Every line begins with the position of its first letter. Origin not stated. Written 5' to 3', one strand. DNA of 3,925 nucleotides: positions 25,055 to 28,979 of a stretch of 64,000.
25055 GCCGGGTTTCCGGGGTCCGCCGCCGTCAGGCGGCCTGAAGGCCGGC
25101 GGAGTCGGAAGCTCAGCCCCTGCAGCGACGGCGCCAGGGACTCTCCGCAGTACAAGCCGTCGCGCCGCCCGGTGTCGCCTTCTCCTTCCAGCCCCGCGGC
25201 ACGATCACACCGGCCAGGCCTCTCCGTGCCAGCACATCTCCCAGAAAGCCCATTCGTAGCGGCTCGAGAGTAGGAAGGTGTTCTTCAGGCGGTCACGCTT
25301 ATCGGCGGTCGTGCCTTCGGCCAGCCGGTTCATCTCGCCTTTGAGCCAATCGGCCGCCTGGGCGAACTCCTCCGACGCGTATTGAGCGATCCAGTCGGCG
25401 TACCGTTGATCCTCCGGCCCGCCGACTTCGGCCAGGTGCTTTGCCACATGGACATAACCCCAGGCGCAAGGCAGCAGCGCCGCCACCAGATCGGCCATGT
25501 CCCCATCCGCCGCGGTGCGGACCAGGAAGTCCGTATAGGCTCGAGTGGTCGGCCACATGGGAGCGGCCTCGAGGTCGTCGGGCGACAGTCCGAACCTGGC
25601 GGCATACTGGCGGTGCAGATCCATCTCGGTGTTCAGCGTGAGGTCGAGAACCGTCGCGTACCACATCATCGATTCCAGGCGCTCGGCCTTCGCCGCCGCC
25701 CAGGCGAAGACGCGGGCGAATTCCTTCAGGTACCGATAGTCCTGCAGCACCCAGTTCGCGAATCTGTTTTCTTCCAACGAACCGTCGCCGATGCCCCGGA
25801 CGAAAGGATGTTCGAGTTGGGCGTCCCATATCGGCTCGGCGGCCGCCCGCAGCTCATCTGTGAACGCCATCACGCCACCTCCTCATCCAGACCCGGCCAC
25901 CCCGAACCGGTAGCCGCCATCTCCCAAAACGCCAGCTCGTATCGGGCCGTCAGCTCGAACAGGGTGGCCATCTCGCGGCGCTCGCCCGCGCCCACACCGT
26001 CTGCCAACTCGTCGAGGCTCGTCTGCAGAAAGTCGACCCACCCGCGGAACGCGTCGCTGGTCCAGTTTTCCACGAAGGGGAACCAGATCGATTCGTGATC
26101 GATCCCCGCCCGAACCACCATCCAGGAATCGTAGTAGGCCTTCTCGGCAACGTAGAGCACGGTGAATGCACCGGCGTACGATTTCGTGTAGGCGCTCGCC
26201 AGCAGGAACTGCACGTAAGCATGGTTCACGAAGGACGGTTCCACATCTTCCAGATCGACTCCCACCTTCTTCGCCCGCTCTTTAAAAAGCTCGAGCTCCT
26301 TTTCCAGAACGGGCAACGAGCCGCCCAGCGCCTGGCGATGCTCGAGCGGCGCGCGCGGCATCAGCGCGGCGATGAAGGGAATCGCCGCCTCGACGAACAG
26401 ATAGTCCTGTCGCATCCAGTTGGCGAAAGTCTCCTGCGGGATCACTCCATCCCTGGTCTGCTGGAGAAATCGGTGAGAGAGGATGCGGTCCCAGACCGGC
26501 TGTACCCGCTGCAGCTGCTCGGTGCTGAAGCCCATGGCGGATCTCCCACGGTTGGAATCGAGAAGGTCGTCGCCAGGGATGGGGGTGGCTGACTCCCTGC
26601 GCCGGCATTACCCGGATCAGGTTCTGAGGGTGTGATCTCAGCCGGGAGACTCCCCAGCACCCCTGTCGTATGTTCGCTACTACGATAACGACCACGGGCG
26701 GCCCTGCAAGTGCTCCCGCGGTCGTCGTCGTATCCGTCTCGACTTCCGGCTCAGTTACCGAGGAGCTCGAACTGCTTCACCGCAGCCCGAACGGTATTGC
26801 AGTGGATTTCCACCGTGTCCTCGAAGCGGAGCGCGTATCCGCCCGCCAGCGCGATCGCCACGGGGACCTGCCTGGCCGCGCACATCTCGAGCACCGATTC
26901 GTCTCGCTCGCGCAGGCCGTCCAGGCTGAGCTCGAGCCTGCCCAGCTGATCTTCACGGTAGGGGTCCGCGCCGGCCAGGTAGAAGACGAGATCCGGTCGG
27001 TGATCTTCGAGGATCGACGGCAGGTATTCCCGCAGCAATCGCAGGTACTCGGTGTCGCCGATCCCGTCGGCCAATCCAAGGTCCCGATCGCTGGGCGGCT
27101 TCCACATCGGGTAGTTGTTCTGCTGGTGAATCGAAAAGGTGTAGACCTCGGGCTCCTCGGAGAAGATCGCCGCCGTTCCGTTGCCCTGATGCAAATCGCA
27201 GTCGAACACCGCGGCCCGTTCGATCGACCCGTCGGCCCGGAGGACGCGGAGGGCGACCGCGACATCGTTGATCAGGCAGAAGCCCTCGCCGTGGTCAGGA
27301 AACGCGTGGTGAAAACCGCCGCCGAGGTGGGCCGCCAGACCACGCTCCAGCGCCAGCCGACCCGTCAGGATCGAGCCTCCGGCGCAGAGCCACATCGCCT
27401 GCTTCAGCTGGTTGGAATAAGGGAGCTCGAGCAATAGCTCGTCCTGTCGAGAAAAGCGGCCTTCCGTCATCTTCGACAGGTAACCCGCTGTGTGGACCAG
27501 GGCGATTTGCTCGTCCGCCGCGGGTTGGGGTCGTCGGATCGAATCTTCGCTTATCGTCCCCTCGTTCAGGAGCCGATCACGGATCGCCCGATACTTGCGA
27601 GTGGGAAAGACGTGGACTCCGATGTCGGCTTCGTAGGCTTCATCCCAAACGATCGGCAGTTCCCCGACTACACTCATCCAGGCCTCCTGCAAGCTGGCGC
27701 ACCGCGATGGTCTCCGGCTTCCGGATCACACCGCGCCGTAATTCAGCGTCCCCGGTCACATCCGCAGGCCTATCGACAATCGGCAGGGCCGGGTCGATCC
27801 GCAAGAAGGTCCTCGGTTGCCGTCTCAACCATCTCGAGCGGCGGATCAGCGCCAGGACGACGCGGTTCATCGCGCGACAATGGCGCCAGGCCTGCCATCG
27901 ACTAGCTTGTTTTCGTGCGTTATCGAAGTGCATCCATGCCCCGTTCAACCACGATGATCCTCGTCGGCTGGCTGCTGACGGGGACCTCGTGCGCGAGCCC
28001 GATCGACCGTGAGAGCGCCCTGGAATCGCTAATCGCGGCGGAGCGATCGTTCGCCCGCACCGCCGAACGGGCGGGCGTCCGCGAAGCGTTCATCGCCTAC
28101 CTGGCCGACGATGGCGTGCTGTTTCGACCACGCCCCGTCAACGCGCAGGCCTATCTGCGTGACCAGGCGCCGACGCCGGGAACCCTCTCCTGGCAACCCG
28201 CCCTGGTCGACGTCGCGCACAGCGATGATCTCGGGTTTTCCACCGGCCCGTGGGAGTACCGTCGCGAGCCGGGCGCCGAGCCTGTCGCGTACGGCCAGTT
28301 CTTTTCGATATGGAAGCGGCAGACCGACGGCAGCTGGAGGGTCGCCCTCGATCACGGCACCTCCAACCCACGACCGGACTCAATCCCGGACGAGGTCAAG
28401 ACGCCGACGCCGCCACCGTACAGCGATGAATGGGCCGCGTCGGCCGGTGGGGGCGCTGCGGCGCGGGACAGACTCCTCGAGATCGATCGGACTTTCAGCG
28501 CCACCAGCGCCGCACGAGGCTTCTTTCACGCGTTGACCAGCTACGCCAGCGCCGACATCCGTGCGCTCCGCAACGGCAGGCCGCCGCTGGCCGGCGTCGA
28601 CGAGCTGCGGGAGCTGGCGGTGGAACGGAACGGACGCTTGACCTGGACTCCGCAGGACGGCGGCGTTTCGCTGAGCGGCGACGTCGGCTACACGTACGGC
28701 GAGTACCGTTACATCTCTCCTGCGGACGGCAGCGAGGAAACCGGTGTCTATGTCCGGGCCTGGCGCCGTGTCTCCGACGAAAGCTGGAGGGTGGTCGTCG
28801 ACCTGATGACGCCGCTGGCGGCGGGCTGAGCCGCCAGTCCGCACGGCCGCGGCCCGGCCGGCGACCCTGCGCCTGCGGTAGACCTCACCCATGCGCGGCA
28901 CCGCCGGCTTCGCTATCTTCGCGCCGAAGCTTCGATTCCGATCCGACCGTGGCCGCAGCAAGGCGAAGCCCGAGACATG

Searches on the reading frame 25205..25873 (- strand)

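Call 22: search_protein_families(library=pfam, proteins=[window:25205-25873:-], max_evalue=0.00001)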
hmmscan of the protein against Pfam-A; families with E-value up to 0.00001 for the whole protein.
window:25205-25873:- (222 aa): 1 family
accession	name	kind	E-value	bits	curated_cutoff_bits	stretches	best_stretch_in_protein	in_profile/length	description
PF03070.21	TENA_THI-4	-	1.5e-50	172.3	22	1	10-215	2-208/210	TENA/THI-4/PQQC family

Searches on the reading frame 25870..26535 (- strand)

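Call 22: search_protein_families(library=pfam, proteins=[window:25870-26535:-], max_evalue=0.00001)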
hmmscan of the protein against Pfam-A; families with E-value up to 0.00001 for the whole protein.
window:25870-26535:- (221 aa): 1 family
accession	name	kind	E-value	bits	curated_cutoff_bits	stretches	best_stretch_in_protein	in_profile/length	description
PF03070.21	TENA_THI-4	-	2.2e-23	83.6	22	1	9-208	2-208/210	TENA/THI-4/PQQC family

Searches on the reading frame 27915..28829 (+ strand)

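Call 22: search_protein_families(library=pfam, proteins=[window:27915-28829:+], max_evalue=0.00001)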
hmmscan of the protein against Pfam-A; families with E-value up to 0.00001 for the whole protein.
window:27915-28829:+ (304 aa): 1 family
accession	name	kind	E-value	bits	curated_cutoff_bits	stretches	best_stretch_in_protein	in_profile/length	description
PF14534.12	DUF4440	-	8e-15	55.6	25.2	1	40-143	2-107/107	Domain of unknown function (DUF4440)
